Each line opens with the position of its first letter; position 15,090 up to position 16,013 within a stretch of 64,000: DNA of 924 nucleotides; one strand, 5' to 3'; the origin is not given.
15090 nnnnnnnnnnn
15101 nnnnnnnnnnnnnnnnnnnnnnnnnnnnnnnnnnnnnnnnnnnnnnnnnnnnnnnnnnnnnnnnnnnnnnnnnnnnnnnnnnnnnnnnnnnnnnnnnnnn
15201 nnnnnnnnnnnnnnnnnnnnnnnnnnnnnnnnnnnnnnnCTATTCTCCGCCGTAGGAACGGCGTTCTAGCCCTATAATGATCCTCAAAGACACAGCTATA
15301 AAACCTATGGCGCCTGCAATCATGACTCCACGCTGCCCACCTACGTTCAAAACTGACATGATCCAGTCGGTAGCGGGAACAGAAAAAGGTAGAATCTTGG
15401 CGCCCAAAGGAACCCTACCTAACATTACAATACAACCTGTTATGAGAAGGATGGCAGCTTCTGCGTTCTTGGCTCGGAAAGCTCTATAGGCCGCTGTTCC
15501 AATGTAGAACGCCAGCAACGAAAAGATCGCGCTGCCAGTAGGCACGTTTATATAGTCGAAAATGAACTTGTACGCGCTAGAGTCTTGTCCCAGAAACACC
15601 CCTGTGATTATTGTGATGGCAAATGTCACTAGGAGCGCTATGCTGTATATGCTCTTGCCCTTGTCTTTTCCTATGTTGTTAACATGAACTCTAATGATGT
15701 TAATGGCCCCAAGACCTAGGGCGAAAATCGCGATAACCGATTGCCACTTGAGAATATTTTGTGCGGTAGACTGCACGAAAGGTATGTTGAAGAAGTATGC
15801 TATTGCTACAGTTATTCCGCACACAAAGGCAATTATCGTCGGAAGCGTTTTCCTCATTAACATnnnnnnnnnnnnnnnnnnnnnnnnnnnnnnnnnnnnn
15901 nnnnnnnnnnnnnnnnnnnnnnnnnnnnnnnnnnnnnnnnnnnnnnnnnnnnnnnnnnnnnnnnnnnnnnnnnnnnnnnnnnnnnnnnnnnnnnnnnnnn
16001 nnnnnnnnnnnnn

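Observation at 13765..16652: Tightly packed operon of four uncharacterised membrane proteins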

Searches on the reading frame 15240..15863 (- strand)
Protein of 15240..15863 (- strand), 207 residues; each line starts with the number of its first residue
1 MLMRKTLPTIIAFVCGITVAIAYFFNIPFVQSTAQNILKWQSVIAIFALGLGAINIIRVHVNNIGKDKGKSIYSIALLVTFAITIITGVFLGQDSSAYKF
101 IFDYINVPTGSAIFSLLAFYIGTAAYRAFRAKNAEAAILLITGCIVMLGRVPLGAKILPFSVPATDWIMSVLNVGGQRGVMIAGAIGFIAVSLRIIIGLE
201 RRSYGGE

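Call 3: search_protein_families(library=pfam, proteins=[window:15240-15863:-], max_evalue=1)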
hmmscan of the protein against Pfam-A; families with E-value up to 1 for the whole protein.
window:15240-15863:- (207 aa): 4 families
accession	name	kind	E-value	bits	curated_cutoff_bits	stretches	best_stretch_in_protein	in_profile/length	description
PF09990.14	DUF2231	-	0.062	13.8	26.4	1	10-93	43-127/139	Predicted membrane protein (DUF2231)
PF06432.16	GPI2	-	0.21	11.6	24.4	1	8-89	180-253/270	Phosphatidylinositol N-acetylglucosaminyltransferase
PF17555.7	TssN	-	0.37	10.6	30.3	1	44-147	7-107/274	Type VI secretion system, TssN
PF01292.26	Ni_hydr_CYTB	-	0.44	10.7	30.1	1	15-133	47-171/179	Prokaryotic cytochrome b561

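Call 4: search_protein_families(library=ncbifam, proteins=[window:15240-15863:-], max_evalue=1)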
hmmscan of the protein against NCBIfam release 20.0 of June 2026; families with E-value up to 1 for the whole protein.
window:15240-15863:- (207 aa): 1 family
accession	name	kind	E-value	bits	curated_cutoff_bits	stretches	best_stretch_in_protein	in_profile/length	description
TIGR02112.1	cyd_oper_ybgE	equivalog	0.83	10.3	89.55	1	2-55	7-60/93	cyd operon protein YbgE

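Call 34: search_solved_structures(query=A3, max_evalue=1)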
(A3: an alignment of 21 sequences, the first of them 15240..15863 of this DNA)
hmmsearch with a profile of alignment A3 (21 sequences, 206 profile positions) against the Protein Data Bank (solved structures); distinct sequences matched with E-value up to 1: 0.

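Call 64: search_protein_families(library=pfam, alignment_id=A3, max_evalue=1)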
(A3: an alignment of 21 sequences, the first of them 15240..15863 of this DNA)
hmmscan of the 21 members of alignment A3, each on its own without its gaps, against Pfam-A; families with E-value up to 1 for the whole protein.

A. member 1, window:15240-15863:- (207 aa): 4 families
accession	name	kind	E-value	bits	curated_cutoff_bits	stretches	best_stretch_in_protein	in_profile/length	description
PF09990.14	DUF2231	-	0.062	13.8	26.4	1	10-93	43-127/139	Predicted membrane protein (DUF2231)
PF06432.16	GPI2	-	0.21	11.6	24.4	1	8-89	180-253/270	Phosphatidylinositol N-acetylglucosaminyltransferase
PF17555.7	TssN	-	0.37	10.6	30.3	1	44-147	7-107/274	Type VI secretion system, TssN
PF01292.26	Ni_hydr_CYTB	-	0.44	10.7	30.1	1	15-133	47-171/179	Prokaryotic cytochrome b561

B. families by the number of members that match (of 21 scanned): 32 families (the first 25 are shown)
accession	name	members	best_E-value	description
PF24357.1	TMD0_ABC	10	0.0002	ABC transporter TMD0 domain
PF17555.7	TssN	4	0.0028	Type VI secretion system, TssN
PF02472.21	ExbD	4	0.16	Biopolymer transport protein ExbD/TolR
PF24365.1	DUF7521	3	0.023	Family of unknown function (DUF7521)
PF01757.29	Acyl_transf_3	3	0.37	Acyltransferase domain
PF01773.25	Nucleos_tra2_N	2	0.011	Na+ dependent nucleoside transporter N-terminus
PF00003.28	7tm_3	2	0.21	7 transmembrane sweet-taste receptor of 3 GCPR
PF06197.19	DUF998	1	0.0012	Protein of unknown function (DUF998)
PF17259.7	DUF5325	1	0.0065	Family of unknown function (DUF5325)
PF05915.17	TMEM_230_134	1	0.011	Transmembrane proteins 230/134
PF07774.18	EMC1_C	1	0.023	ER membrane protein complex subunit 1, C-terminal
PF11990.13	DUF3487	1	0.032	Protein of unknown function (DUF3487)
PF10993.13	DUF2818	1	0.032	Protein of unknown function (DUF2818)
PF07695.17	7TMR-DISM_7TM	1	0.034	7TM diverse intracellular signalling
PF09990.14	DUF2231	1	0.062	Predicted membrane protein (DUF2231)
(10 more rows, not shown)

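Call 75: search_protein_families(library=padloc, proteins=[window:15240-15863:-], max_evalue=0.1)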
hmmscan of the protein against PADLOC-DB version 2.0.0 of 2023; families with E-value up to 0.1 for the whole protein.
window:15240-15863:- (207 aa): 0 families
